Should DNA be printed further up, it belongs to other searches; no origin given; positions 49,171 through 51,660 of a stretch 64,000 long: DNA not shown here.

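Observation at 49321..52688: Orphan two-gene VirB3(PrgI)-like / VirB4-like cassette embedded among housekeeping genes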

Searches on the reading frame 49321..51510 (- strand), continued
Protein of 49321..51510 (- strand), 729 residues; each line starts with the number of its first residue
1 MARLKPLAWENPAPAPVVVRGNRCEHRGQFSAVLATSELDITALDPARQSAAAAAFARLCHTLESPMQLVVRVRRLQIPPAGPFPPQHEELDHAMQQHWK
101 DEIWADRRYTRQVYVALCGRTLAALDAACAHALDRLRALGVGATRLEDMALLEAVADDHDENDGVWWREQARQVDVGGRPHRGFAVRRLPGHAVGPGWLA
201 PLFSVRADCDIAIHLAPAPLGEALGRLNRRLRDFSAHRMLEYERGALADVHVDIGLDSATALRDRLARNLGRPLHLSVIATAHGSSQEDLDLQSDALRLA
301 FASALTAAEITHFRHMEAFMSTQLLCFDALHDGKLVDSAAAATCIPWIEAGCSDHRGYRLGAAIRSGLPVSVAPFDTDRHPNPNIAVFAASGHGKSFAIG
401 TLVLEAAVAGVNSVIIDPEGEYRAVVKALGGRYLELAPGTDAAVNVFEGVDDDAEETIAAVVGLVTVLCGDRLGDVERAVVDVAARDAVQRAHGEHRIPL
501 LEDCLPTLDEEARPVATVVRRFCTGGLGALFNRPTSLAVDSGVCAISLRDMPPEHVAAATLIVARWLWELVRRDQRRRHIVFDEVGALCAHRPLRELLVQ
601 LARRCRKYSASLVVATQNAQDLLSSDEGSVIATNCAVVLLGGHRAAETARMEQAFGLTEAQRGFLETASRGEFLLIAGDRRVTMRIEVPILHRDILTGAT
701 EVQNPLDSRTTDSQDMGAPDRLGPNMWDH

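Call 96: get_annotated_region(hit=H6, flank=9000)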
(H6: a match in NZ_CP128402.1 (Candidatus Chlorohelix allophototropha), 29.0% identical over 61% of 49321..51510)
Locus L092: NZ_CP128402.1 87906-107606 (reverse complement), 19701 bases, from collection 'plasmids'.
description: Candidatus Chlorohelix allophototropha isolate L227-S17 plasmid unnamed2, complete sequence
organism: Candidatus Chlorohelix allophototropha (NCBI taxid 3003348)
taxonomy: Bacteria; Chloroflexota; Chloroflexia; Candidatus Chloroheliales; Candidatus Chloroheliaceae; Candidatus Chlorohelix; Candidatus Chlorohelix allophototropha
host: -; source: Single colony of Candidatus Chlorohelix allophototropha from a non-axenic enrichment (subculture 19.9); ...; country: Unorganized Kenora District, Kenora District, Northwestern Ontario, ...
typing (MOB-suite, as given by PLSDB): non-mobilizable
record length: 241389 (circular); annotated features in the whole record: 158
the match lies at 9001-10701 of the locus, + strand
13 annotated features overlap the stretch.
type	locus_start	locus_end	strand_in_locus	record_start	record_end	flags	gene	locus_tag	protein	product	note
CDS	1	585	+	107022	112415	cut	-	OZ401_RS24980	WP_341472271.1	FtsK/SpoIIIE domain-containing protein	-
CDS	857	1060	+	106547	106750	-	-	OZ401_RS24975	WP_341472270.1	transposase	GO:0006313 - DNA transposition [Evidence IEA]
CDS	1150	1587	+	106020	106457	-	-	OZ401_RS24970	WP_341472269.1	IS3 family transposase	-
CDS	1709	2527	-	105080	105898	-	istB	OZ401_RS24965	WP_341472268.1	IS21-like element helper ATPase IstB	-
CDS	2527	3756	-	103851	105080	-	istA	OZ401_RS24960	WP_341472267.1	IS21 family transposase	-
CDS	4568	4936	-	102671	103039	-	-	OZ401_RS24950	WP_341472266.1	BRO family protein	-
CDS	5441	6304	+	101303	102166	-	-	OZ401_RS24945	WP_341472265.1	PEGA domain-containing protein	-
CDS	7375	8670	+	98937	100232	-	-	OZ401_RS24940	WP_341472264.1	hypothetical protein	-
CDS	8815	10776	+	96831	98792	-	-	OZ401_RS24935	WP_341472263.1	DUF87 domain-containing protein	-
CDS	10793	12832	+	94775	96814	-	-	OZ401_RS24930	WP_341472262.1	hypothetical protein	-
CDS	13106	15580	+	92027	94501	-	-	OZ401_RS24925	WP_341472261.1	hypothetical protein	-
CDS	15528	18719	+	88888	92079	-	-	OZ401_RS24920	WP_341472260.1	hypothetical protein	-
CDS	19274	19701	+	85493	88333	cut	-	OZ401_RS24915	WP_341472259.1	DUF3854 domain-containing protein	-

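Call 97: get_annotated_region(hit=H3, flank=9000)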
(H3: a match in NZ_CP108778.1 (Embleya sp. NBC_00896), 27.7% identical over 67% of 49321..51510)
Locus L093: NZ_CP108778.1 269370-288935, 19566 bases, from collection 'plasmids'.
description: Embleya sp. NBC_00896 plasmid unnamed2, complete sequence
organism: Embleya sp. NBC_00896 (NCBI taxid 2975961)
taxonomy: Bacteria; Actinomycetota; Actinomycetes; Kitasatosporales; Streptomycetaceae; Embleya; Embleya sp. NBC 00896
host: -; source: -; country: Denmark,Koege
typing (MOB-suite, as given by PLSDB): non-mobilizable
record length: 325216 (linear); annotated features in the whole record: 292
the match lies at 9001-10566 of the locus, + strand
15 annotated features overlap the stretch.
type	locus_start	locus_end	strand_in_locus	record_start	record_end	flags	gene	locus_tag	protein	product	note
CDS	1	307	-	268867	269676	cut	-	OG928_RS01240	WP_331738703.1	DNA cytosine methyltransferase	-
CDS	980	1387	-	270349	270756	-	-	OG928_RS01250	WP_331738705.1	hypothetical protein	-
CDS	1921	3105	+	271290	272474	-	-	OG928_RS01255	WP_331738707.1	3'-5' exonuclease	-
CDS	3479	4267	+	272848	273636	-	-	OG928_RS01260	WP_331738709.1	hypothetical protein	-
CDS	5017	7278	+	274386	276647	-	-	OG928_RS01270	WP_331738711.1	hypothetical protein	-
CDS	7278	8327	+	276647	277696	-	-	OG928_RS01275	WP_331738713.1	PrgI family protein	-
CDS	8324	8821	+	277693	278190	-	-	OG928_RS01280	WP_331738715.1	XF1762 family protein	-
CDS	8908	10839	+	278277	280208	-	-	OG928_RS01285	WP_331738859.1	ATP-binding protein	-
CDS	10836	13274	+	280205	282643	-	-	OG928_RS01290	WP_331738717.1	type IV secretory system conjugative DNA transfer family protein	-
CDS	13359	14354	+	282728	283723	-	-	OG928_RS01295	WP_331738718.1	replication-relaxation family protein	-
CDS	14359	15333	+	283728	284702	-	-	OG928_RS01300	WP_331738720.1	NlpC/P60 family protein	-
CDS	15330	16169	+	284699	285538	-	-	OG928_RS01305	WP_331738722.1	hypothetical protein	-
CDS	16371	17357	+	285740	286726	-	-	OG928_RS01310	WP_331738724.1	hypothetical protein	-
CDS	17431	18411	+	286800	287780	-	-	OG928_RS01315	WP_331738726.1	hypothetical protein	-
CDS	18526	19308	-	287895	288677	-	-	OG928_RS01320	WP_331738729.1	helix-turn-helix domain-containing protein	-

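Call 99: search_protein_families(library=pfam, proteins=[L093:7278-8327:+, L093:5017-7278:+, L092:7375-8670:+, L092:10793-12832:+], max_evalue=0.01)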
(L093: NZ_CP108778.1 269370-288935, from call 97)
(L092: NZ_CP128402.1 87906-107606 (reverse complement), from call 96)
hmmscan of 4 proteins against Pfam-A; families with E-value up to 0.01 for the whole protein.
L093:7278-8327:+ (349 aa): 1 family
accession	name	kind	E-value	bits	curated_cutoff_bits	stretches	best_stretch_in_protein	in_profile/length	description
PF12666.12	PrgI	-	1.3e-17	64.6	27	1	14-101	1-89/91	PrgI family protein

L093:5017-7278:+ (753 aa): 1 family
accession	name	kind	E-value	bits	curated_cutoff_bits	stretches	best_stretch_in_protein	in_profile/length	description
PF19597.4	TrbL_4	-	6.8e-06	26.1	27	1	256-404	112-244/276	Conjugal transfer protein TrbL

L092:7375-8670:+ (431 aa): 0 families

L092:10793-12832:+ (679 aa): 1 family
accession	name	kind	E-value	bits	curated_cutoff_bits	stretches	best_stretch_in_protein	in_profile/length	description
PF01545.26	Cation_efflux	-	0.002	18.3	26.6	1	355-432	72-144/198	Cation efflux family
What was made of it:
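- Closest known: PrgI-PrgJ. Different: The Embleya cluster has a TrbL_4-like protein, PrgI, VirB4, a T4CP, a relaxase-like protein and NlpC/P60 (calls 97, 99).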
